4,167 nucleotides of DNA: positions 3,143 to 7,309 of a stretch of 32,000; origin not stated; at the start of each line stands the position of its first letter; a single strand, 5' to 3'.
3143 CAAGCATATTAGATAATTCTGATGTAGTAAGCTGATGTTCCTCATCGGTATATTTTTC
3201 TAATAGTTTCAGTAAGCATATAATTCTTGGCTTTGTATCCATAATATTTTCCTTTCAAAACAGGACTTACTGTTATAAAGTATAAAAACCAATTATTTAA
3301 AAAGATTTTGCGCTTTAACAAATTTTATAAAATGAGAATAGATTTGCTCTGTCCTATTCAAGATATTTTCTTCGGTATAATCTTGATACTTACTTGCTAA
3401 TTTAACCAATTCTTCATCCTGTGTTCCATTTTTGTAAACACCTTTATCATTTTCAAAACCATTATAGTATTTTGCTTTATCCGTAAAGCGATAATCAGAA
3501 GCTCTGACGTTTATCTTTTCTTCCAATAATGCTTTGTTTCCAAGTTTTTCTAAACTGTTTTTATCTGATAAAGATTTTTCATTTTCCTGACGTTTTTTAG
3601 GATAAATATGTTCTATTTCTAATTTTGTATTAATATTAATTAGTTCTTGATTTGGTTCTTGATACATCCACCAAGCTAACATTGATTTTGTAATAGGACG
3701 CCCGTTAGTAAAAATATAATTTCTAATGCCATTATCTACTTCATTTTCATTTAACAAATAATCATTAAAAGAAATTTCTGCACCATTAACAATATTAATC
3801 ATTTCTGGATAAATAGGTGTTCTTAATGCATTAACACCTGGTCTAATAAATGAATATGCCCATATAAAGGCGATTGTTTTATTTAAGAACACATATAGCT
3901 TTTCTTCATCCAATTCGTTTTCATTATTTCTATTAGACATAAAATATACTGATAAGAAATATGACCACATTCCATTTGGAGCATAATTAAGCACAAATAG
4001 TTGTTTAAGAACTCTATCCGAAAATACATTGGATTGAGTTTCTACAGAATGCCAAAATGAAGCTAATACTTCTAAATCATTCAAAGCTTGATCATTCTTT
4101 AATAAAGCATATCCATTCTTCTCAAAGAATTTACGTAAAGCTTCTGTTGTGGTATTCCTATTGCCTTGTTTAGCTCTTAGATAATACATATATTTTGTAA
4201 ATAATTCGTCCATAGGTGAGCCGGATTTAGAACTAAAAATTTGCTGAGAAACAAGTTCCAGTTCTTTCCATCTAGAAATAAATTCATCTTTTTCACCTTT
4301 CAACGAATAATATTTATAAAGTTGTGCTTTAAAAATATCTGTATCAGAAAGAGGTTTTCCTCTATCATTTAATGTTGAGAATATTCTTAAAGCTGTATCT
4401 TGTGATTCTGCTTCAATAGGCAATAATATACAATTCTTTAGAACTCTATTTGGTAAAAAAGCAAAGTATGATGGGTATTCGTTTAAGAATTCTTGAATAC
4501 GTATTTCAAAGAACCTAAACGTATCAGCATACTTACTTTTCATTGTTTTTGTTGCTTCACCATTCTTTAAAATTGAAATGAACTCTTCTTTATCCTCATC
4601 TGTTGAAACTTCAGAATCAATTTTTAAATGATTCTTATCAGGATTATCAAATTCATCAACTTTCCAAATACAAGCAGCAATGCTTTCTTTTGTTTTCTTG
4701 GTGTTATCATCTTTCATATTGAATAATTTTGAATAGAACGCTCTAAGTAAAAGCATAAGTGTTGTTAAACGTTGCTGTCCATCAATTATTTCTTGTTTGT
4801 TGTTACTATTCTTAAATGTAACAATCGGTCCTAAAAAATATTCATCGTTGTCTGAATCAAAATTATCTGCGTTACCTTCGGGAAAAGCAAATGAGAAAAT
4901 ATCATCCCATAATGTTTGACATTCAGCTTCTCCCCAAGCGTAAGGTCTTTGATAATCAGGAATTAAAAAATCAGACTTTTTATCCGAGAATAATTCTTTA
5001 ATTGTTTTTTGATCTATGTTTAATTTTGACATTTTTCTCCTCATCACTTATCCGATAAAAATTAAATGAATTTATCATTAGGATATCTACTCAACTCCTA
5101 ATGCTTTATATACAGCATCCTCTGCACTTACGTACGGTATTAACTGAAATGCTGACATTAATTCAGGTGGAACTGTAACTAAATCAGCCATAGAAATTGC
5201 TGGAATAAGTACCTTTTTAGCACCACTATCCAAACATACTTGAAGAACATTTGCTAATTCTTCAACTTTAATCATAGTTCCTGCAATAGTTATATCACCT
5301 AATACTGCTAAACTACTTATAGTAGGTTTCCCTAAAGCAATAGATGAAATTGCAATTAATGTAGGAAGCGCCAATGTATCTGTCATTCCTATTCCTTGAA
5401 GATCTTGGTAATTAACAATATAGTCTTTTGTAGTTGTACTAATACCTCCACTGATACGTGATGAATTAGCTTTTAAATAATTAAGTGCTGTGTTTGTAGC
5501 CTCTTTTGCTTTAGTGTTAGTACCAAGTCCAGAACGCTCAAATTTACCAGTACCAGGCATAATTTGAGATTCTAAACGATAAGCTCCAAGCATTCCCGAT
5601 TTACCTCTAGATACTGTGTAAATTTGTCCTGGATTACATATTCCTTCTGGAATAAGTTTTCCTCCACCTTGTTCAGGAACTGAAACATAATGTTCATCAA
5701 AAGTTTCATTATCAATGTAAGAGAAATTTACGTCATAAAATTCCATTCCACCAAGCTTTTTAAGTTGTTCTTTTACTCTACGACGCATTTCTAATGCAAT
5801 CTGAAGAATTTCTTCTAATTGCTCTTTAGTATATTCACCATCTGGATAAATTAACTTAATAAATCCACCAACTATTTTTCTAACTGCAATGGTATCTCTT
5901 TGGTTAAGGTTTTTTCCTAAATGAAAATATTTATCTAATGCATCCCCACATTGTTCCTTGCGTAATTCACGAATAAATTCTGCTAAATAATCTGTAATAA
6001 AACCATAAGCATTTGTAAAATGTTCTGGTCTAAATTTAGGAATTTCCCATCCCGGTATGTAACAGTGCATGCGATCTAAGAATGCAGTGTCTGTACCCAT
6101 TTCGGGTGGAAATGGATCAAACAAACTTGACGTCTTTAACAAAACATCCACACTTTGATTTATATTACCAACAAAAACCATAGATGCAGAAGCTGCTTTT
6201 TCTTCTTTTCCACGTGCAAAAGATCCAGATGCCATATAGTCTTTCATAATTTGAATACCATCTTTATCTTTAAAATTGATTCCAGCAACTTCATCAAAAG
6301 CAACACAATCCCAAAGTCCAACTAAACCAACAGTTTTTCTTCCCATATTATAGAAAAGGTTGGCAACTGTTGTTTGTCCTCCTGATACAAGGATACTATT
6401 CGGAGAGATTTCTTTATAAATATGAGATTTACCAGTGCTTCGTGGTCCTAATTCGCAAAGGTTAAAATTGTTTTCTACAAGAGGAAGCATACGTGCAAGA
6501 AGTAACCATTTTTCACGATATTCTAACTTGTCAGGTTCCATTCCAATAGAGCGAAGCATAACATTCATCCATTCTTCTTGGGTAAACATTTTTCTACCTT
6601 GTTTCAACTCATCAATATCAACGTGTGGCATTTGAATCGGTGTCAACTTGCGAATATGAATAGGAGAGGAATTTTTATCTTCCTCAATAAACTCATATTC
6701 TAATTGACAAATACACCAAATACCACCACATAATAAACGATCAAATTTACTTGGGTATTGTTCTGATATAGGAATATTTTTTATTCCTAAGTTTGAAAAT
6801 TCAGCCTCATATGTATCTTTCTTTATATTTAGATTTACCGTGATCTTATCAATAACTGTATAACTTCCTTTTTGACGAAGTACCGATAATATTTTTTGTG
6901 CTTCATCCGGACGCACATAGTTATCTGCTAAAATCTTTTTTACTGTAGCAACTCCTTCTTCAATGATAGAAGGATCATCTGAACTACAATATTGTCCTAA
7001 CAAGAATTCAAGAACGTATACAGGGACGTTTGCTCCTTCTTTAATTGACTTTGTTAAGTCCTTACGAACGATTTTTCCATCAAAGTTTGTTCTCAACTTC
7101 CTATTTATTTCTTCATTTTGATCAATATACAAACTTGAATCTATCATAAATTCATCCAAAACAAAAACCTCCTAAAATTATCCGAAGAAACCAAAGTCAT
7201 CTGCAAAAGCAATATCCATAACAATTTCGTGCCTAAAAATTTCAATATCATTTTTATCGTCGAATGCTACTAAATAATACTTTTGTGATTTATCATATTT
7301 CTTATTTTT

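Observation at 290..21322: BREX island bracketed by identical 610-bp direct repeats built from the same dead IS3 fragment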

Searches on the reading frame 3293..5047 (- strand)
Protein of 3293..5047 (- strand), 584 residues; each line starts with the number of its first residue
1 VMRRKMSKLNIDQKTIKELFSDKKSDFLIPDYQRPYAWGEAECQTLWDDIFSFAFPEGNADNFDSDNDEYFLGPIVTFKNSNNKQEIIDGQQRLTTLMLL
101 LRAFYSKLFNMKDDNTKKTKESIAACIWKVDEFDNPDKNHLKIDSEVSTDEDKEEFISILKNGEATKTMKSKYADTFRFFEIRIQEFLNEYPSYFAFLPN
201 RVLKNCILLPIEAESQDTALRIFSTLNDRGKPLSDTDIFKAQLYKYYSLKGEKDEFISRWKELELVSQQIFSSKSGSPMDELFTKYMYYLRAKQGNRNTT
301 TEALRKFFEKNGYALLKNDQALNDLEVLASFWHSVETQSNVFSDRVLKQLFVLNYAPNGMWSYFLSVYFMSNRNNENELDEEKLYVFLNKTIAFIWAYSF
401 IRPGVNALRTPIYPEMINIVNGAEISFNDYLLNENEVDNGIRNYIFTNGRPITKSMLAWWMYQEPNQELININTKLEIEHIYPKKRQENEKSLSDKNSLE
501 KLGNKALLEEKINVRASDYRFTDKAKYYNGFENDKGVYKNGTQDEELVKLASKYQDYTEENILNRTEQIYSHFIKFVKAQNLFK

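Call 7: search_protein_families(library=pfam, proteins=[window:3293-5047:-])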
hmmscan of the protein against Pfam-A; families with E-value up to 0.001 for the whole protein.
window:3293-5047:- (584 aa): 2 families
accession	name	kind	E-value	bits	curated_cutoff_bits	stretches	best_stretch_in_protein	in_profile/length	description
PF03235.19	GmrSD_N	-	2.1e-40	139.4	33.2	1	16-243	1-198/199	GmrSD restriction endonuclease, N-terminal domain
PF07510.16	GmrSD_C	-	1.4e-07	31.9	23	1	463-569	34-135/138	GmrSD restriction endonucleases, C-terminal domain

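Call 8: search_protein_families(library=padloc, proteins=[window:3293-5047:-])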
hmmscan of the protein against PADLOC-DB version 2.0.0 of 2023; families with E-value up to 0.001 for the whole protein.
window:3293-5047:- (584 aa): 30 families (the best 25 are shown)
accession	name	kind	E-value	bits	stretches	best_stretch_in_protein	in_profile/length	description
PDLC04157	HEC-06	-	3.9e-39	132.7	2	6-262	4-250/558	-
PDLC04154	HEC-06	-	1e-37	128.1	2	6-263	4-264/569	-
PDLC02695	Orf5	-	3.9e-37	125.9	2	12-340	6-344/601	Orf5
PDLC02693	Orf5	-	6.3e-37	125.8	1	24-568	6-533/543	Orf5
PDLC04155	HEC-06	-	6.7e-37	125.2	2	8-264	4-256/562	-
PDLC02687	Orf5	-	1.9e-30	104.1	1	12-272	4-260/543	Orf5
PDLC02701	Orf5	-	2.4e-27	93.7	2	14-309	8-305/596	Orf5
PDLC02700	Orf5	-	5.4e-27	92.7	1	25-262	10-240/555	Orf5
PDLC02686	Orf5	-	2.2e-26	90.5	1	13-528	7-524/566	Orf5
PDLC02792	SspE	-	1.2e-22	78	2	13-131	10-136/771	SspE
PDLC02692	Orf5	-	1.8e-22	77.8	1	21-245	2-215/558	Orf5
PDLC02691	Orf5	-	1.8e-22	77.6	1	10-551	4-568/579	Orf5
PDLC02690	Orf5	-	2.7e-20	70.7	1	27-570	10-522/531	Orf5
PDLC02789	SspE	-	2e-19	67.6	2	12-120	5-123/749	SspE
PDLC02699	Orf5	-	1e-18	65.4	2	27-107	1-69/530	Orf5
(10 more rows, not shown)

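Call 46: find_encoding_contigs(protein=window:3293-5047:-, flank=10000, max_places=10)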
Protein window:3293-5047:- (584 aa): no gene with exactly this product is on record in the collection.

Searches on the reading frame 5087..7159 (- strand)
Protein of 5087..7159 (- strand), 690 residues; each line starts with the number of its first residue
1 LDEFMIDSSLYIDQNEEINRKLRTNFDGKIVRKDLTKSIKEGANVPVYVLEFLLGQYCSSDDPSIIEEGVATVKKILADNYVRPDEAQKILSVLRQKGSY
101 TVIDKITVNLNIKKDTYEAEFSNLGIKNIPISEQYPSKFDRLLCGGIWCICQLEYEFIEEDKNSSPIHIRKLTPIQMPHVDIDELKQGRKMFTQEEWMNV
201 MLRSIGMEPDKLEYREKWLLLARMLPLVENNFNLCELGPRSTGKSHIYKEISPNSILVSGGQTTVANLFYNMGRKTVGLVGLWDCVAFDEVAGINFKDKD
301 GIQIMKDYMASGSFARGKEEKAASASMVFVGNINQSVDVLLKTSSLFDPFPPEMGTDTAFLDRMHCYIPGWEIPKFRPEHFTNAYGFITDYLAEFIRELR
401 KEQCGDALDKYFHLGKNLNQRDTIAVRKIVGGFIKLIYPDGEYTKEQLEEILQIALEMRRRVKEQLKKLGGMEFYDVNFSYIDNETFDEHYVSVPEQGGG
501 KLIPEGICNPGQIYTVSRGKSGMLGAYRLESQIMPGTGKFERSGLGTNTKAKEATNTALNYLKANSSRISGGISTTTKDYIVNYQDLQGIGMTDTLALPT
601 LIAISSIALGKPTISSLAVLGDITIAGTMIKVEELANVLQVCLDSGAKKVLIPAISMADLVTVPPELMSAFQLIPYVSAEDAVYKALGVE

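Call 7: search_protein_families(library=pfam, proteins=[window:5087-7159:-])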
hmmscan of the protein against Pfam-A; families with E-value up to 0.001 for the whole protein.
window:5087-7159:- (690 aa): 3 families
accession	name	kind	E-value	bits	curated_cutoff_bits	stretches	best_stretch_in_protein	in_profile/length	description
PF13337.12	BrxL_ATPase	-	1.2e-145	484.7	25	1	168-480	2-313/313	Lon-like protease BrxL-like, ATPase domain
PF20442.3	BrxL_N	-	2.9e-51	173.3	28.2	1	25-155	2-132/132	BREX system Lon protease-like protein BrxL N-terminal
PF05362.19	Lon_C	-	6.5e-07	29.5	21.1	1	529-687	45-203/205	Lon protease (S16) C-terminal proteolytic domain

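Call 8: search_protein_families(library=padloc, proteins=[window:5087-7159:-])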
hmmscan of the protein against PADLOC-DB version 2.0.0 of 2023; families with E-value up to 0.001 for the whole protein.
window:5087-7159:- (690 aa): 5 families
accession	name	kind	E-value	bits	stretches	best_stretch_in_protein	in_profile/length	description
PDLC02506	BrxL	-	0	1115.2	1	14-690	4-680/680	BrxL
PDLC02508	BrxL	-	1.3e-193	643.1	1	16-497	2-480/698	BrxL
PDLC02509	BrxL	-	5.5e-136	452.3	2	166-492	198-528/535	BrxL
PDLC02505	BrxL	-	6e-82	274.1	1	16-474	2-468/482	BrxL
PDLC02507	BrxL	-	8.1e-61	204.3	1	15-471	11-465/482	BrxL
